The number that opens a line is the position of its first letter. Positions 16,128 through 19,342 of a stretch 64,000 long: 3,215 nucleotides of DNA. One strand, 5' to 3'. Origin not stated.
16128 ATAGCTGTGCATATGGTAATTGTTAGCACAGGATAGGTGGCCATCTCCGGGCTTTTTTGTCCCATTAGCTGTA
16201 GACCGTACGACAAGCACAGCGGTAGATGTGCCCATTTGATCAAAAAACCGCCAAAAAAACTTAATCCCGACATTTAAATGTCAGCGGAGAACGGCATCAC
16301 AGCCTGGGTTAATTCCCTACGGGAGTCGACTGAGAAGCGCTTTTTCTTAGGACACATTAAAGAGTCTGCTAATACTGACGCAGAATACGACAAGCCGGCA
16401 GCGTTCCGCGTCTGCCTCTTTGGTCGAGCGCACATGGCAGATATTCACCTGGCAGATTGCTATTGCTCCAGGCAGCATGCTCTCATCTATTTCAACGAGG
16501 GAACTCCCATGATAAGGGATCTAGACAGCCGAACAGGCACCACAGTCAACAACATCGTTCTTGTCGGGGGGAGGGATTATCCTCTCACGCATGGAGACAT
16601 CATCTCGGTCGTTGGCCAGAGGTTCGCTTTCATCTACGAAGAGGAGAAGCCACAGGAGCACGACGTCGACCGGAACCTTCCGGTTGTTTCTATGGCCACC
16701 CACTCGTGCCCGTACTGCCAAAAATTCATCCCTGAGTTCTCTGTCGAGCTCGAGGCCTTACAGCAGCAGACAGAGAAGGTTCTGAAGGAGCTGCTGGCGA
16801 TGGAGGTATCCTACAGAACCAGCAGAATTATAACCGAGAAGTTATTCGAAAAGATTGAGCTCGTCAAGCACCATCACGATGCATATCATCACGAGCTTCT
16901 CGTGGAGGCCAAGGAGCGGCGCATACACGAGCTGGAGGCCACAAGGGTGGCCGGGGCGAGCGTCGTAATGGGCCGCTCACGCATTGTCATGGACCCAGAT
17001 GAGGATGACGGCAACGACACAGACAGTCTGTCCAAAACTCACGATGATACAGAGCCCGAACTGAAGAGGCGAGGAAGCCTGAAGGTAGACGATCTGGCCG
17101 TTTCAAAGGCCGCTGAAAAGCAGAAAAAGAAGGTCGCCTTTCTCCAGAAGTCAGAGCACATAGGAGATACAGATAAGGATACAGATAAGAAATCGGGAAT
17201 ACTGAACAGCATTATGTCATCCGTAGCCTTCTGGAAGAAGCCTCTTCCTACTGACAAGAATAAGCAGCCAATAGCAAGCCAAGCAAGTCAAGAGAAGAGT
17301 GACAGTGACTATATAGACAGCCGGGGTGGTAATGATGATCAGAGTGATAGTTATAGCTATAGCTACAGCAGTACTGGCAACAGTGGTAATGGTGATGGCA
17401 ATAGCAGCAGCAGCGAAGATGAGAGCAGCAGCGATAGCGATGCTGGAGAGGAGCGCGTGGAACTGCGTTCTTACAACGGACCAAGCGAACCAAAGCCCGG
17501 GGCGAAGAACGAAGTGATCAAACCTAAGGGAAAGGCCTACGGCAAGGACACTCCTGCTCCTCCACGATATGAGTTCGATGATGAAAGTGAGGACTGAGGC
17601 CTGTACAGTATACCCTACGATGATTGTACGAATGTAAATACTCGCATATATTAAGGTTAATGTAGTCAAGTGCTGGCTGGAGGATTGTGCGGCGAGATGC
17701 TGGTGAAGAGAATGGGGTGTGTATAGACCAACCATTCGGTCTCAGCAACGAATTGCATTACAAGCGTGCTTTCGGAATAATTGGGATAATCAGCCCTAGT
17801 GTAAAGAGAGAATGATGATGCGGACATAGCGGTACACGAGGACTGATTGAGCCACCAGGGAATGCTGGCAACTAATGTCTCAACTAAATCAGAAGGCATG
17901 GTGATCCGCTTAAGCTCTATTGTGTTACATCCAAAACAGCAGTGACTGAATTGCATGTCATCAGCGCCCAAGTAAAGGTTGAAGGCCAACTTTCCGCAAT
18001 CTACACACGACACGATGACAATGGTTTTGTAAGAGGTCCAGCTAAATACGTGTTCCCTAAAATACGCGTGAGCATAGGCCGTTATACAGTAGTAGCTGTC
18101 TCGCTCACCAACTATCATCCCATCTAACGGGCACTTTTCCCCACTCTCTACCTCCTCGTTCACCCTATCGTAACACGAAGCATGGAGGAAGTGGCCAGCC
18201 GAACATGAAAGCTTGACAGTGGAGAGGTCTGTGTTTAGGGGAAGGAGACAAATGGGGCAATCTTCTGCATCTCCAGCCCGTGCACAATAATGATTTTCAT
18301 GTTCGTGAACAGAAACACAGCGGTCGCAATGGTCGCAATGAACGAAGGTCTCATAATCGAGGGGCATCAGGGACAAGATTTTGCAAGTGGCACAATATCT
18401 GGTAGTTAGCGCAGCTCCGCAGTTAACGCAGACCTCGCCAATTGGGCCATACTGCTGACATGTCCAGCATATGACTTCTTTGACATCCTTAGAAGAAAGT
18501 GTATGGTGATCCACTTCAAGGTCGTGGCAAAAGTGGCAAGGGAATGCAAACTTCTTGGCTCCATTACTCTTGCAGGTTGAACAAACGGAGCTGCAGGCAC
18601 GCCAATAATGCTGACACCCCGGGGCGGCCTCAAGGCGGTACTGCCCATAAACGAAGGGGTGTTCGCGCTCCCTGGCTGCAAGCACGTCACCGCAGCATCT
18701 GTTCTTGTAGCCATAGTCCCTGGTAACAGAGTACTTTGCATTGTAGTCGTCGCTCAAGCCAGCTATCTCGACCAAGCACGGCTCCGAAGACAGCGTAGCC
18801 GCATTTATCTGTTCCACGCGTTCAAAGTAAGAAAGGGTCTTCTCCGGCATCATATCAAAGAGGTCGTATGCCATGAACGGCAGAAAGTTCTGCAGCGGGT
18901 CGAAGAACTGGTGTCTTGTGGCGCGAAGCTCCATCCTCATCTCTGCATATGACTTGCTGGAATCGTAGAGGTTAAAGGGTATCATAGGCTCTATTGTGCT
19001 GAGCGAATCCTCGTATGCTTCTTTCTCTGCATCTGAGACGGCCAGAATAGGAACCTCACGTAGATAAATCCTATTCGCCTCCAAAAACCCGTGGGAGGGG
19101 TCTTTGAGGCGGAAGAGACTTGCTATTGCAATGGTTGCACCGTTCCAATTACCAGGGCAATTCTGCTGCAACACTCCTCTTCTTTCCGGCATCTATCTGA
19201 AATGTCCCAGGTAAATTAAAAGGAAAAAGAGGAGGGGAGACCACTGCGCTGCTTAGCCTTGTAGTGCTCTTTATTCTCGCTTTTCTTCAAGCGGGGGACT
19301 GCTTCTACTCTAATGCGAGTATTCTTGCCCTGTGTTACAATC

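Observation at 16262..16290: Two divergent genes (sphingolipid-synthesis LCB1 and an FHA-domain protein) start 4 bp apart inside a perfect 14-bp palindrome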

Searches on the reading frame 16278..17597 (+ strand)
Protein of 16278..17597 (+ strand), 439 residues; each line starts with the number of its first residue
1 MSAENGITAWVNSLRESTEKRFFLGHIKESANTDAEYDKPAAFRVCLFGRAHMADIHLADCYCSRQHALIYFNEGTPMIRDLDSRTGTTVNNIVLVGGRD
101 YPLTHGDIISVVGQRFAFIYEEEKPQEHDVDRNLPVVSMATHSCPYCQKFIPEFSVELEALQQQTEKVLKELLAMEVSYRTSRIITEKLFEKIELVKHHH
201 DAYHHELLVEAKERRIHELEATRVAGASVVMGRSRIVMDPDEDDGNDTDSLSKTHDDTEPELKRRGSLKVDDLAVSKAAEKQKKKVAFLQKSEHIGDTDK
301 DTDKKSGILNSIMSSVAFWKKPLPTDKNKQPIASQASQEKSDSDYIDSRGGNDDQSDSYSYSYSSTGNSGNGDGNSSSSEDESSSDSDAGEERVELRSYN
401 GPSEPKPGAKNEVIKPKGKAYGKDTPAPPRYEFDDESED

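Call 5: search_protein_families(library=pfam, proteins=[window:16278-17597:+], max_evalue=0.01)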
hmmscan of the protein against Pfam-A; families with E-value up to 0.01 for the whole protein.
window:16278-17597:+ (439 aa): 2 families
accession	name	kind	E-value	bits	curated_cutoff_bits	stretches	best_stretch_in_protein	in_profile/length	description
PF00498.31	FHA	-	1.1e-14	55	20.7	1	47-110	2-65/67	FHA domain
PF16697.10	Yop-YscD_cpl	-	8.8e-06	26.3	33.2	1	45-111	18-83/94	Inner membrane component of T3SS, cytoplasmic domain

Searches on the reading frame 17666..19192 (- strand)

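Call 5: search_protein_families(library=pfam, proteins=[window:17666-19192:-], max_evalue=0.01)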
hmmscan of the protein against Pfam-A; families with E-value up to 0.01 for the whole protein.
window:17666-19192:- (508 aa): 2 families
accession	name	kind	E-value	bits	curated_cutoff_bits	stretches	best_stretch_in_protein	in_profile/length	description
PF05495.17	zf-CHY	-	2.7e-08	34.5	31.3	1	193-261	1-64/68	CHY zinc finger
PF13639.12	zf-RING_2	-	2.2e-05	25.1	27.3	1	311-356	2-42/44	Ring finger domain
